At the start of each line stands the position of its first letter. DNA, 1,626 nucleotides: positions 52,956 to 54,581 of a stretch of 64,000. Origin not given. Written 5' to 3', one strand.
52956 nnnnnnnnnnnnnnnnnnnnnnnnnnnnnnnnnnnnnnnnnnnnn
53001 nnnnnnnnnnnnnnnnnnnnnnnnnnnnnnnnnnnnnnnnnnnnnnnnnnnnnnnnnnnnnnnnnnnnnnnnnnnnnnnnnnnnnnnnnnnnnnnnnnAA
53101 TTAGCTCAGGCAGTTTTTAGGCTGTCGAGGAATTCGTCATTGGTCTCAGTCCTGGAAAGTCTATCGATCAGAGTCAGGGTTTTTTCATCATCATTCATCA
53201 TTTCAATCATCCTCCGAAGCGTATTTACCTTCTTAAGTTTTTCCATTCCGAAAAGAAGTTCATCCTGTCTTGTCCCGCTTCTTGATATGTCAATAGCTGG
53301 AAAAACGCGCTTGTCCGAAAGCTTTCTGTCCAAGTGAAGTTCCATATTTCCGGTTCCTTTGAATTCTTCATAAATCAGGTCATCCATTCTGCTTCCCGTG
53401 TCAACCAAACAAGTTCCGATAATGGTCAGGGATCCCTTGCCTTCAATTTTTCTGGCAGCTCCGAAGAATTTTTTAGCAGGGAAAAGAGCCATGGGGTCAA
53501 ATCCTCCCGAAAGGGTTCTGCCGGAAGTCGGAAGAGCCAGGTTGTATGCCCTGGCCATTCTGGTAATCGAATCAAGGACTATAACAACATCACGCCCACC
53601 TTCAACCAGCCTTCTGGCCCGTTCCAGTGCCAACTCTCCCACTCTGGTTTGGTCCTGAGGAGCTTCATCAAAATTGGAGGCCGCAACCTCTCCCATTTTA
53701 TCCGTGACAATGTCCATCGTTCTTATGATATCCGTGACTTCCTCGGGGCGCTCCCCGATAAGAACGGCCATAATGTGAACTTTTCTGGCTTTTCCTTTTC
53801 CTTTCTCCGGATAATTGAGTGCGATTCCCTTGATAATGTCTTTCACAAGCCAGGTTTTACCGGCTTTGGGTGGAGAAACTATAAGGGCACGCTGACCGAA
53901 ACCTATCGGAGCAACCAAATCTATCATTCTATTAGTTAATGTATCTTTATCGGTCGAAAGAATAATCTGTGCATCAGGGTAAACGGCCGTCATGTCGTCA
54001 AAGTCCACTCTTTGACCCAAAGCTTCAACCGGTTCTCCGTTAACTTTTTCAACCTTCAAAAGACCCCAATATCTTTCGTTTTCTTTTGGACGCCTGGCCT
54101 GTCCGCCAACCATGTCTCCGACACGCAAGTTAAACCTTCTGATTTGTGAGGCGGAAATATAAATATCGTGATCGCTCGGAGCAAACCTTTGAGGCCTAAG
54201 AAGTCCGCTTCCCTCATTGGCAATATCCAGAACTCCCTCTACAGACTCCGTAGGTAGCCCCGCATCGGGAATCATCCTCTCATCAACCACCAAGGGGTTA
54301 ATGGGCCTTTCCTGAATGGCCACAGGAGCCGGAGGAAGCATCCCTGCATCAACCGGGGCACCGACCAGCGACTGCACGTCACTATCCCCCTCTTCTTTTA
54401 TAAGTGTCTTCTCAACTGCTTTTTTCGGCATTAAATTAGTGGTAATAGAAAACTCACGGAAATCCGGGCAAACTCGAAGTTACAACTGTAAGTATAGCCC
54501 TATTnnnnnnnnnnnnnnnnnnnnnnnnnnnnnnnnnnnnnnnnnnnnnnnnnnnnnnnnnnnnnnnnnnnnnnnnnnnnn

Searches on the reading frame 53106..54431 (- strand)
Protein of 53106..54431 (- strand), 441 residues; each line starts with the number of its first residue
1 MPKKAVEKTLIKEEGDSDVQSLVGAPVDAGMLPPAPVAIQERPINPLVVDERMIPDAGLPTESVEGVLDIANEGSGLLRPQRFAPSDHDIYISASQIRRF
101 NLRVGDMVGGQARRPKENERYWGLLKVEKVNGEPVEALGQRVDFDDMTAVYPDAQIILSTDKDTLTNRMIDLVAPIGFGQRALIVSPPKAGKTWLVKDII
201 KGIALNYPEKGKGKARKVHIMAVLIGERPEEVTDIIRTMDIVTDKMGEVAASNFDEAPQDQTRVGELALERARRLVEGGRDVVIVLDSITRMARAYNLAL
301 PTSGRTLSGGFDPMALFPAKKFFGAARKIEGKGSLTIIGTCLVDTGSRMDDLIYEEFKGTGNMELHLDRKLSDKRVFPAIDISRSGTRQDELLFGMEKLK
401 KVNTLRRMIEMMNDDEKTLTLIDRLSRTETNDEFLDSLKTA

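Call 10: search_protein_families(library=pfam, proteins=[window:53106-54431:-], max_evalue=0.01)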
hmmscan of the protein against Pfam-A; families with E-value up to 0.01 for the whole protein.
window:53106-54431:- (441 aa): 2 families
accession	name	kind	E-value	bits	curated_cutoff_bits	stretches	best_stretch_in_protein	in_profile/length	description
PF07497.18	Rho_RNA_bind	-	1.5e-27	95.6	27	1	64-136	1-73/73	Rho termination factor, RNA-binding domain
PF00006.31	ATP-synt_ab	-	1.1e-26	94.2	29.5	1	168-385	3-211/213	ATP synthase alpha/beta family, nucleotide-binding domain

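Call 26: list_cluster_members(proteins=[window:53106-54428:-, window:43904-44569:+, window:50124-50870:+])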
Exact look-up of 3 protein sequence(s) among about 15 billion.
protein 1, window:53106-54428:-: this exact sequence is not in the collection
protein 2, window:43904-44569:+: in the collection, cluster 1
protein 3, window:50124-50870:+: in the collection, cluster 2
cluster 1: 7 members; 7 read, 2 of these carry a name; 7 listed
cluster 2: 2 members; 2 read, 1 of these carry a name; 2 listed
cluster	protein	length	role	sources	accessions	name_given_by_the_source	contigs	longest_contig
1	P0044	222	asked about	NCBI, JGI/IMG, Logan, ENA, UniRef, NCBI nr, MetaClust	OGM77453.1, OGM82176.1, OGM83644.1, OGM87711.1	hypothetical protein A2394_02360 [Candidatus Woesebacteria bacterium RIFOXYB1_FULL_42_36] | Uncharacterized protein n=4 Tax=Candidatus Woeseibacteriota TaxID=1752722 ... | MAG: hypothetical protein A2197_03045 [Candidatus Woesebacteria bacterium ...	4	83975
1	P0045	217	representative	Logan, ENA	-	-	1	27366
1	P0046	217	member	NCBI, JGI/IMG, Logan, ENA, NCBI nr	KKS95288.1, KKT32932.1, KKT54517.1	MAG: hypothetical protein UV71_C0009G0024 [Microgenomates group bacterium ...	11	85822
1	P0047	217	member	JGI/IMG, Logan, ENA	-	-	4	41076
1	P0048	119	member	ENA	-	-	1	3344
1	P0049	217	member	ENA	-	-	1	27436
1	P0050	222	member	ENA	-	-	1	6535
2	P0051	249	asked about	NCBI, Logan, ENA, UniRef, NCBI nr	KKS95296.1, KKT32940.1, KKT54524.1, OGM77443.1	MAG: Twin arginine targeting translocation protein, TatC subunit [Microgenomates group ... | Sec-independent protein translocase protein TatC n=4 Tax=Candidatus Woeseibacteriota ...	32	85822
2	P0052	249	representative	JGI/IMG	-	-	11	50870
